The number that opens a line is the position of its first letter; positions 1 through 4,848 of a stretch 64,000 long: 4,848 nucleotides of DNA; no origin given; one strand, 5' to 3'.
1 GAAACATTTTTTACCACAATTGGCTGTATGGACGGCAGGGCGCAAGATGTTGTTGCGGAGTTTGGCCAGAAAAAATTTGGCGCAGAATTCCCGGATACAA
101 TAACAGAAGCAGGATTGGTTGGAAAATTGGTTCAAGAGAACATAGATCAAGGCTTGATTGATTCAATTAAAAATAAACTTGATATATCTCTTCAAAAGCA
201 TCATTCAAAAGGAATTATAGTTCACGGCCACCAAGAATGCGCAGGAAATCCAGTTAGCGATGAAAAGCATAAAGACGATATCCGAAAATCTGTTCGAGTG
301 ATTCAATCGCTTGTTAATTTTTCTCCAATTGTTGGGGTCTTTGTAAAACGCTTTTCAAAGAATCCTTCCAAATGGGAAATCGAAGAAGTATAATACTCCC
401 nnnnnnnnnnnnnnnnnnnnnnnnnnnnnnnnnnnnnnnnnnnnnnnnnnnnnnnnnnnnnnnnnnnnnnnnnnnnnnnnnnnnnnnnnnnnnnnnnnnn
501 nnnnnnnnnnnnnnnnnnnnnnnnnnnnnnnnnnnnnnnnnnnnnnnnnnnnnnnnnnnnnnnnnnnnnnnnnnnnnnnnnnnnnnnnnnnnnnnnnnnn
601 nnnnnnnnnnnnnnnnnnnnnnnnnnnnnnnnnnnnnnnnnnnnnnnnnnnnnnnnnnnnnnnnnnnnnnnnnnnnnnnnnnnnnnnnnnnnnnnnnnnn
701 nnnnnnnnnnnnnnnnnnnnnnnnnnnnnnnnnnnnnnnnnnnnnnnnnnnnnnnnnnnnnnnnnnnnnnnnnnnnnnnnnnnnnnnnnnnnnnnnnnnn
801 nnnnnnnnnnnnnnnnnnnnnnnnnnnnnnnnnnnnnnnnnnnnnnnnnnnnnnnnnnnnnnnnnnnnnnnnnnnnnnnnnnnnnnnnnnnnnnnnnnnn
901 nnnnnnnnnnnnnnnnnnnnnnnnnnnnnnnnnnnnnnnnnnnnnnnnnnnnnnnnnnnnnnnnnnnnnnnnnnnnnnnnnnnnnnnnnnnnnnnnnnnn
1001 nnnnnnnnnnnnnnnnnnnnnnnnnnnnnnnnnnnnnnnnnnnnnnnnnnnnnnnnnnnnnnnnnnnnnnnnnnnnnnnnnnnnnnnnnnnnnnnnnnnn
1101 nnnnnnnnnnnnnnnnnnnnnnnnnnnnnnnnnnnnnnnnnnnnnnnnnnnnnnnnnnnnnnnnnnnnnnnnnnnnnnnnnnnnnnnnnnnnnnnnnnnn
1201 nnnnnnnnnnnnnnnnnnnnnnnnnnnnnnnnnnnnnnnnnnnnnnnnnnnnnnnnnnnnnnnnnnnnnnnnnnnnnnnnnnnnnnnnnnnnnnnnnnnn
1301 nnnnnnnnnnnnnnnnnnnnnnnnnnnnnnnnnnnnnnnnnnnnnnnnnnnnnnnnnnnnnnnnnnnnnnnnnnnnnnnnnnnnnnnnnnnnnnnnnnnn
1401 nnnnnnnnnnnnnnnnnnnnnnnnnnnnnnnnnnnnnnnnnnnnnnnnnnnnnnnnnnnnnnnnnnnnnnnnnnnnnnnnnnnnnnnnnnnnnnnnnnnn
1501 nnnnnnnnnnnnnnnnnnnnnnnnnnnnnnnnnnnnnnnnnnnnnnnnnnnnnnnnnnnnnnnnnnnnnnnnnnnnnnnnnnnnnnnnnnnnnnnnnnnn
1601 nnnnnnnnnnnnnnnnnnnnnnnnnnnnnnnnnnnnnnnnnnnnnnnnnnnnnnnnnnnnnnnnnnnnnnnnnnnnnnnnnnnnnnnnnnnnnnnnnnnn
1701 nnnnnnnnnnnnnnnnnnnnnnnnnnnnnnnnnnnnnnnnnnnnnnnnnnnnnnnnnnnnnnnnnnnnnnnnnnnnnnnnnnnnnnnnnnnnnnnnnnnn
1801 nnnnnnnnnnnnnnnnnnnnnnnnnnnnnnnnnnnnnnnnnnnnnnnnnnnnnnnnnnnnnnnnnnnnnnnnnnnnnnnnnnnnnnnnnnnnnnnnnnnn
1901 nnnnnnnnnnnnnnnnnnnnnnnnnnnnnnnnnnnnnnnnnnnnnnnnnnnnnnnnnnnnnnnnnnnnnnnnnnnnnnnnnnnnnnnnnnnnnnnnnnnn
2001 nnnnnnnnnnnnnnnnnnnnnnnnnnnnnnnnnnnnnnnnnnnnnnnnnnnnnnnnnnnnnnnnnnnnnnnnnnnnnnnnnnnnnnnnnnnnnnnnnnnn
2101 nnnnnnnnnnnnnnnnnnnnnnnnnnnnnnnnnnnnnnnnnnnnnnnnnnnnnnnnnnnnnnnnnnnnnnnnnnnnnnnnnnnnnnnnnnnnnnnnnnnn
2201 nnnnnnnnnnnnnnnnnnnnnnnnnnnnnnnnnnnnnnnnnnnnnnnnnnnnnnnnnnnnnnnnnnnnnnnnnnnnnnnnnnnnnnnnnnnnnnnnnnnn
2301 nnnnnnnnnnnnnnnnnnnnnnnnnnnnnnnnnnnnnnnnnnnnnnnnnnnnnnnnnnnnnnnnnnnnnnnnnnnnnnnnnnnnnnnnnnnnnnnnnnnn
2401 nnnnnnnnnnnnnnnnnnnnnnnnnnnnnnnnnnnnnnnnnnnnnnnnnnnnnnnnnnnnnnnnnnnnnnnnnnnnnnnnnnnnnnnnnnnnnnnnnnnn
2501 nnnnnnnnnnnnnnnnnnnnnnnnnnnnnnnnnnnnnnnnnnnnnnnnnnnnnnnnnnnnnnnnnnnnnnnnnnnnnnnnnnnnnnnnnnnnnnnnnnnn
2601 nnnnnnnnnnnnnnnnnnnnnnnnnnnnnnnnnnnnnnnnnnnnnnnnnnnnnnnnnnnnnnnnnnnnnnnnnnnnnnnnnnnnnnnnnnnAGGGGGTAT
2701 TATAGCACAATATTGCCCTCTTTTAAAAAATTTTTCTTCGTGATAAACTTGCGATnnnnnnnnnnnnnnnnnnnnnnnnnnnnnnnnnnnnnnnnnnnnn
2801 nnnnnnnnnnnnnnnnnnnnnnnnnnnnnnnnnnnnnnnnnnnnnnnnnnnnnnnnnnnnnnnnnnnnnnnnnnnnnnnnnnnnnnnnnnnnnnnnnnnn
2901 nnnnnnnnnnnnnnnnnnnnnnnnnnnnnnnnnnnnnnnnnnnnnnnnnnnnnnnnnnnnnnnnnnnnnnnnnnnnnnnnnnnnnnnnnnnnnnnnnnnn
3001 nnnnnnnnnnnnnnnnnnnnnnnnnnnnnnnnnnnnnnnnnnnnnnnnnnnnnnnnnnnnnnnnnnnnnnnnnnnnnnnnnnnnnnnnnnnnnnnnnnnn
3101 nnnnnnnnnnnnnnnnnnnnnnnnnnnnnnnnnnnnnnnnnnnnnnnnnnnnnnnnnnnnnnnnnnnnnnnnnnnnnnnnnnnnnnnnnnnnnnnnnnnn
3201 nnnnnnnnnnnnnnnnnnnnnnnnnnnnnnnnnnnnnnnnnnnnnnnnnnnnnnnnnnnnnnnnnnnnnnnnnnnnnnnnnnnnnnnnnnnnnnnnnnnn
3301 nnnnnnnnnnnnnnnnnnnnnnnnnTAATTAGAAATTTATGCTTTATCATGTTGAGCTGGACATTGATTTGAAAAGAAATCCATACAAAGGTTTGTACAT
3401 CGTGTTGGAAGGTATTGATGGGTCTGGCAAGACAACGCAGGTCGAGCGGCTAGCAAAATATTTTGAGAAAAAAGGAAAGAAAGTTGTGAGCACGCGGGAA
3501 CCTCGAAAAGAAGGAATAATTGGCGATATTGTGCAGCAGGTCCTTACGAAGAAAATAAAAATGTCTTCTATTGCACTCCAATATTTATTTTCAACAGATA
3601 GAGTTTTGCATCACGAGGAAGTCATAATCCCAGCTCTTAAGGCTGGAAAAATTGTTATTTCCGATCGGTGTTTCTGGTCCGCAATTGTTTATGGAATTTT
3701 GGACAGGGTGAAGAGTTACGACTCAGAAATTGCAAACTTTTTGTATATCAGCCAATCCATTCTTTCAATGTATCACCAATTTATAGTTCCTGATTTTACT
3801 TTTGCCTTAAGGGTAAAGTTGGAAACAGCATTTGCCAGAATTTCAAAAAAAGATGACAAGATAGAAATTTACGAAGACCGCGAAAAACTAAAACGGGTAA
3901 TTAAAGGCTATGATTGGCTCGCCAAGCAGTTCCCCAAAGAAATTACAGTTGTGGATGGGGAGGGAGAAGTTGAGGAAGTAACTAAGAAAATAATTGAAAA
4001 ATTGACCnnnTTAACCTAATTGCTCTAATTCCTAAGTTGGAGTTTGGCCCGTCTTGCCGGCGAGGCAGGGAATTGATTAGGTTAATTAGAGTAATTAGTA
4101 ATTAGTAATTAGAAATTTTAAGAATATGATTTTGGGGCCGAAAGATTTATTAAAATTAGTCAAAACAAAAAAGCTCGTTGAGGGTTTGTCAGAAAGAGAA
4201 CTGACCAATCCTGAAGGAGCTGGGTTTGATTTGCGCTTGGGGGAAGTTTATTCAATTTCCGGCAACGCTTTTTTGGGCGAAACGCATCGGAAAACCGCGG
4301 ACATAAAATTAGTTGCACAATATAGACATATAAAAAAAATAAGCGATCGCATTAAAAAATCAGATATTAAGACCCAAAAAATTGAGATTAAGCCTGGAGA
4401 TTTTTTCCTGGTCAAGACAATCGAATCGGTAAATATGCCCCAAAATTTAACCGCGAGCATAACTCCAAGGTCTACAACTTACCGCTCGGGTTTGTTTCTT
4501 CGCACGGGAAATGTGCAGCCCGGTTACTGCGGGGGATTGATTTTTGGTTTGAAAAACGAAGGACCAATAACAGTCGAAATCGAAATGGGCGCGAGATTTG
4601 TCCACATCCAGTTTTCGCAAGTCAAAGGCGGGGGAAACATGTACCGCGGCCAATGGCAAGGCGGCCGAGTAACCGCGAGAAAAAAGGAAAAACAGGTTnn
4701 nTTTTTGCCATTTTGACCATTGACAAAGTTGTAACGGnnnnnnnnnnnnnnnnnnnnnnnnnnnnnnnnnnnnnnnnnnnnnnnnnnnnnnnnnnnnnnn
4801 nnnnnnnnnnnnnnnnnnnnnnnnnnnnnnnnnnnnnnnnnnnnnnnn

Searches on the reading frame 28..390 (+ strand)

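Call 49: search_protein_families(library=pfam, proteins=[window:28-390:+], max_evalue=0.001)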
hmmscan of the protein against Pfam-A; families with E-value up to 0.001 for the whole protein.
window:28-390:+ (121 aa): 1 family
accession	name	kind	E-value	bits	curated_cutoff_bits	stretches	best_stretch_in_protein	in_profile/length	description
PF20393.3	Pro_CA_2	-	1.2e-29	103.5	30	1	1-120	12-123/125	Putative carbonic anhydrase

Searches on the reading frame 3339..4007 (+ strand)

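Call 49: search_protein_families(library=pfam, proteins=[window:3339-4007:+], max_evalue=0.001)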
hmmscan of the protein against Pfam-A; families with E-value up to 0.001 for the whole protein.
window:3339-4007:+ (223 aa): 3 families
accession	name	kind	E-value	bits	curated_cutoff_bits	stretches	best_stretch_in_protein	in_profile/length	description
PF02223.23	Thymidylate_kin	-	2.6e-39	135.3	27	1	23-218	1-185/185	Thymidylate kinase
PF01712.25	dNK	-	6.5e-13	49.3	27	1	21-221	1-197/203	Deoxynucleoside kinase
PF00448.28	SRP54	-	3e-05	24.2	22.7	1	20-50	3-33/196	SRP54-type protein, GTPase domain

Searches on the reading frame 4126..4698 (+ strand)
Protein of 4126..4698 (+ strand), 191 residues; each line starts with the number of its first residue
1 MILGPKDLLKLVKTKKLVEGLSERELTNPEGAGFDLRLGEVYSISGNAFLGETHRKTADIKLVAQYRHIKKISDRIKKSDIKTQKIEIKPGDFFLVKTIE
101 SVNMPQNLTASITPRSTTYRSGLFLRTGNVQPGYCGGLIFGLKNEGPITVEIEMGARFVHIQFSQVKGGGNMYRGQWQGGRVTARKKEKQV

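Call 49: search_protein_families(library=pfam, proteins=[window:4126-4698:+], max_evalue=0.001)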
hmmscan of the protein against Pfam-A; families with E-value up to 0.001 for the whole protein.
window:4126-4698:+ (191 aa): 4 families
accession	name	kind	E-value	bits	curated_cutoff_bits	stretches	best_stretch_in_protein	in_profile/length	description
PF22769.1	DCD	-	8.6e-25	88.1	27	1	2-165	1-152/153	dCTP deaminase-like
PF00692.24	dUTPase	-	4.9e-07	30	22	1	84-163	22-101/129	dUTPase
PF06559.16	DCD_N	-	0.0001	22.6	21.4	1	29-127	30-117/164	2'-deoxycytidine 5'-triphosphate deaminase (DCD) N-terminal domain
PF22569.1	DCD_C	-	0.00042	20.2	22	1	7-117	4-109/192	2'-deoxycytidine 5'-triphosphate deaminase (DCD), C-terminal domain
